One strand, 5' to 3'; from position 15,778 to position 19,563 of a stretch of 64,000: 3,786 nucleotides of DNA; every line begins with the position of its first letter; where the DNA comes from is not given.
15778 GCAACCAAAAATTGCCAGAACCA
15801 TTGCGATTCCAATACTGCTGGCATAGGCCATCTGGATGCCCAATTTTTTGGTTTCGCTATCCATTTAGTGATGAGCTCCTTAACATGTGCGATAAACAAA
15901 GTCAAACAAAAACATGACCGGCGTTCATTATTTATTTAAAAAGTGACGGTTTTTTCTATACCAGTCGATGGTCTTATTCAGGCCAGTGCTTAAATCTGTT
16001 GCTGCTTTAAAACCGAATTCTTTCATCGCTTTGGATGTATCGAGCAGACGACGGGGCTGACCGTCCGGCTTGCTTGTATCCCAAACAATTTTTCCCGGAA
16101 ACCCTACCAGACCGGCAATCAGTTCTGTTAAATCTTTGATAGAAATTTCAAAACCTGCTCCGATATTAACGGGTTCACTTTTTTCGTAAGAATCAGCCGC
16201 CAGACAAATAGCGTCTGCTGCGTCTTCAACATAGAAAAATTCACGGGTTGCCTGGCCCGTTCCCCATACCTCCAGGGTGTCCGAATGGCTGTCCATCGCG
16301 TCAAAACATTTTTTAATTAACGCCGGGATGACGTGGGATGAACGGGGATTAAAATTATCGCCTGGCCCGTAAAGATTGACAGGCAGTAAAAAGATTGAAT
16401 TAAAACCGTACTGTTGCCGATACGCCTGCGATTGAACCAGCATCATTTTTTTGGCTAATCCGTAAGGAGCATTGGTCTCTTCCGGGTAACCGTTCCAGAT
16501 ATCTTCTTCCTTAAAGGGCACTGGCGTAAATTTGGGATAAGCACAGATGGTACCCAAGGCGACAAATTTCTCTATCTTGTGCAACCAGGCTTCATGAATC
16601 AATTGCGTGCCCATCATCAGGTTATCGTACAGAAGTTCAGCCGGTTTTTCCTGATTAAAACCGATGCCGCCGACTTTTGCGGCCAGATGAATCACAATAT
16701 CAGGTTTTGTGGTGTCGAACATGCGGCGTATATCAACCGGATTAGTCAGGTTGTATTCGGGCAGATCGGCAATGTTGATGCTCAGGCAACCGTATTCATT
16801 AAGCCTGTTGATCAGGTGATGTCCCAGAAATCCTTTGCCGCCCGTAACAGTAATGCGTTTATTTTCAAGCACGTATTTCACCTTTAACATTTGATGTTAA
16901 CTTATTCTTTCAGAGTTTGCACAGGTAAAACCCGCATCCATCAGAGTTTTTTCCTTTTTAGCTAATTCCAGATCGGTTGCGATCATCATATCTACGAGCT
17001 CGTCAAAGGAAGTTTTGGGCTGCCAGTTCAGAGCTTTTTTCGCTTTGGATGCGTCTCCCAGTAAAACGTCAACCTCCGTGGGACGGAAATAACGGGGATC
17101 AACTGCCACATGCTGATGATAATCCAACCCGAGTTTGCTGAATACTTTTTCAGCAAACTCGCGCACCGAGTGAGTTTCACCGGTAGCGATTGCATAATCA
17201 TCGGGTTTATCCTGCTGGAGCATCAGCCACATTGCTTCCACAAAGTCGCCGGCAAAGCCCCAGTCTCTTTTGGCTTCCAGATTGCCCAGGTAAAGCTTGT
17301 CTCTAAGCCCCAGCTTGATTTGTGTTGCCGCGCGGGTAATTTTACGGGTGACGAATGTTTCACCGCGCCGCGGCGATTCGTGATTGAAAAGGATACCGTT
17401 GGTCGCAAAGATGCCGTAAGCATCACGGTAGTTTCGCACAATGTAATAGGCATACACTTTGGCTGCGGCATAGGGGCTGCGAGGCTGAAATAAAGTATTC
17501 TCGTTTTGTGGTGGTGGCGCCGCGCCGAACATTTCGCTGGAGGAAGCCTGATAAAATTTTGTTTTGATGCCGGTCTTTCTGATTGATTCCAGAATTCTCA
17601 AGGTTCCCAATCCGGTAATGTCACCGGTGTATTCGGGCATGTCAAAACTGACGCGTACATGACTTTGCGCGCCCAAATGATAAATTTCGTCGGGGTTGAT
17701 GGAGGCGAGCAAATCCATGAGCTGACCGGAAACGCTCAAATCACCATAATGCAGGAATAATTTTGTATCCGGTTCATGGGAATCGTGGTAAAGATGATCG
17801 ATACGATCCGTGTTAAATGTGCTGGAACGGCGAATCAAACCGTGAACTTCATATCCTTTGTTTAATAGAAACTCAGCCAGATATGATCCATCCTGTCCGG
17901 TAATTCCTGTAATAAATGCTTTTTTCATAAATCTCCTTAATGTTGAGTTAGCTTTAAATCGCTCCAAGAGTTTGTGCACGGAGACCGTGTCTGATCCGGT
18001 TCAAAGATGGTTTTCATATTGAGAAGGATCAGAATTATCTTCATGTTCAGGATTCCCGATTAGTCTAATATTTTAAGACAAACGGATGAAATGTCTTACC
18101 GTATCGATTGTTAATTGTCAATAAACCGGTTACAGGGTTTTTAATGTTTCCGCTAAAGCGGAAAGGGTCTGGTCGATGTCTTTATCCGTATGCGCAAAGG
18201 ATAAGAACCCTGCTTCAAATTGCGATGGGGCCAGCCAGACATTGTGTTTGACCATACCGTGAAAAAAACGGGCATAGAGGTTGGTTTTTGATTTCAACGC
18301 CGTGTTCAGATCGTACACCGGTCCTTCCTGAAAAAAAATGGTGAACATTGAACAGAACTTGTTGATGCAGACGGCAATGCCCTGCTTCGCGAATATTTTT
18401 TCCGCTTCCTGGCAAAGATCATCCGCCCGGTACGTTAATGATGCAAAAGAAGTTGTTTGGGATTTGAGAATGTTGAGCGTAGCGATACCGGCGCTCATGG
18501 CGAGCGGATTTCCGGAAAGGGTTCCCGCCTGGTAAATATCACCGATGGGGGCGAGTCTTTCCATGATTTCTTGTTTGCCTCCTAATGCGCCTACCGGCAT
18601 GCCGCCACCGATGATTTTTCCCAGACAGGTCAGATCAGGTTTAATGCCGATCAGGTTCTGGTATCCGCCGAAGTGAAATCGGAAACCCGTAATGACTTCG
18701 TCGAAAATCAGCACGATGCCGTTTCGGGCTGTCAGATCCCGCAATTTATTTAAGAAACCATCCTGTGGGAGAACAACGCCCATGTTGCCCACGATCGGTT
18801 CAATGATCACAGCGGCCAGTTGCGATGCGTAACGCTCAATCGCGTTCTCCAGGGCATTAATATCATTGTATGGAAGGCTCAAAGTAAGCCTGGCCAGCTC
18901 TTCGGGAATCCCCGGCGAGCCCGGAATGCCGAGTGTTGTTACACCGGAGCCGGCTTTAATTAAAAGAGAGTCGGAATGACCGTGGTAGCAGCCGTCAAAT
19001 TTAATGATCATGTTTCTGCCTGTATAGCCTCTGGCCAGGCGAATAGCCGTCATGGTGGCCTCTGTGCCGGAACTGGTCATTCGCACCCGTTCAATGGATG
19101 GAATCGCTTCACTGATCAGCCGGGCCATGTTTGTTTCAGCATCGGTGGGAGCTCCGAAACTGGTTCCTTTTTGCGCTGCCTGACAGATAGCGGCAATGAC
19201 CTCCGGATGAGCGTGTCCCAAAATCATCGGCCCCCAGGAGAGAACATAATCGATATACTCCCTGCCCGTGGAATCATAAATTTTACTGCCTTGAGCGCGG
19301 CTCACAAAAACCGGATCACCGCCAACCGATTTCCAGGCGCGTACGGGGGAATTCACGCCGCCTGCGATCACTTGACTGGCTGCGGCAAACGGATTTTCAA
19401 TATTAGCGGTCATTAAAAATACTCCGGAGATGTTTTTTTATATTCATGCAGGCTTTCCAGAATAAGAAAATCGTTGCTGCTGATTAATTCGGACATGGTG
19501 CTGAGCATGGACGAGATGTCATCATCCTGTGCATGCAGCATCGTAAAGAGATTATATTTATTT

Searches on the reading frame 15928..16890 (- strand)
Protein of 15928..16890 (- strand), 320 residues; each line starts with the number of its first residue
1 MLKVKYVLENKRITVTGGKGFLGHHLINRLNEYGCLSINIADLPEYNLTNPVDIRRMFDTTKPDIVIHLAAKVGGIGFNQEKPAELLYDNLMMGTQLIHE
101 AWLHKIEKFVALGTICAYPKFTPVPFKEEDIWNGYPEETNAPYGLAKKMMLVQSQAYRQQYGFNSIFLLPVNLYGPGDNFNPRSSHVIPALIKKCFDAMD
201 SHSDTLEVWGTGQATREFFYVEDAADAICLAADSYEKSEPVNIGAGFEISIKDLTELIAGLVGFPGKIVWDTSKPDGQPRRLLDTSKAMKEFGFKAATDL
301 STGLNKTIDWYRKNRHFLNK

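Call 49: search_protein_families(library=pfam, proteins=[window:15928-16890:-], max_evalue=0.00001)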
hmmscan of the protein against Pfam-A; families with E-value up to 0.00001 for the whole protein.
window:15928-16890:- (320 aa): 5 families
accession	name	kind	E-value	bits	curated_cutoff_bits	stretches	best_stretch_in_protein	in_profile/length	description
PF01370.27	Epimerase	-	2.6e-53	181.3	20.9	1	13-244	1-240/240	NAD dependent epimerase/dehydratase family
PF16363.11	GDP_Man_Dehyd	-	6.1e-23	82.2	27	1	45-306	58-331/332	GDP-mannose 4,6 dehydratase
PF04321.23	RmlD_sub_bind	-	2.5e-07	30.5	27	1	12-71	2-60/287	RmlD substrate binding domain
PF01073.25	3Beta_HSD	-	1.7e-06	27.7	22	0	15-236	2-233/280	3-beta hydroxysteroid dehydrogenase/isomerase family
PF02719.21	Polysacc_synt_2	-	3e-06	27.1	20.2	0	53-114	68-128/293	Polysaccharide biosynthesis protein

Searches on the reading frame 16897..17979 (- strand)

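Call 49: search_protein_families(library=pfam, proteins=[window:16897-17979:-], max_evalue=0.00001)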
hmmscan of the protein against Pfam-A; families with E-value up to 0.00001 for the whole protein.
window:16897-17979:- (360 aa): 3 families
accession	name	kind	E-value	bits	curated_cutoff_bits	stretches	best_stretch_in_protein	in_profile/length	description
PF16363.11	GDP_Man_Dehyd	-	9.5e-141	469.5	27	1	22-332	1-332/332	GDP-mannose 4,6 dehydratase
PF01370.27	Epimerase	-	3.7e-72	243.1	20.9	1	22-265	2-240/240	NAD dependent epimerase/dehydratase family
PF04321.23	RmlD_sub_bind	-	8.9e-06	25.4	27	0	21-223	3-173/287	RmlD substrate binding domain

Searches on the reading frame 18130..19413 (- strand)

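Call 49: search_protein_families(library=pfam, proteins=[window:18130-19413:-], max_evalue=0.00001)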
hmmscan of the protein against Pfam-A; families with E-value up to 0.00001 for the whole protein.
window:18130-19413:- (427 aa): 1 family
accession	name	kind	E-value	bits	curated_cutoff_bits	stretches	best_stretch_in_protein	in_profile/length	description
PF00202.27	Aminotran_3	-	4e-70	237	30.5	1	34-320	8-310/403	Aminotransferase class-III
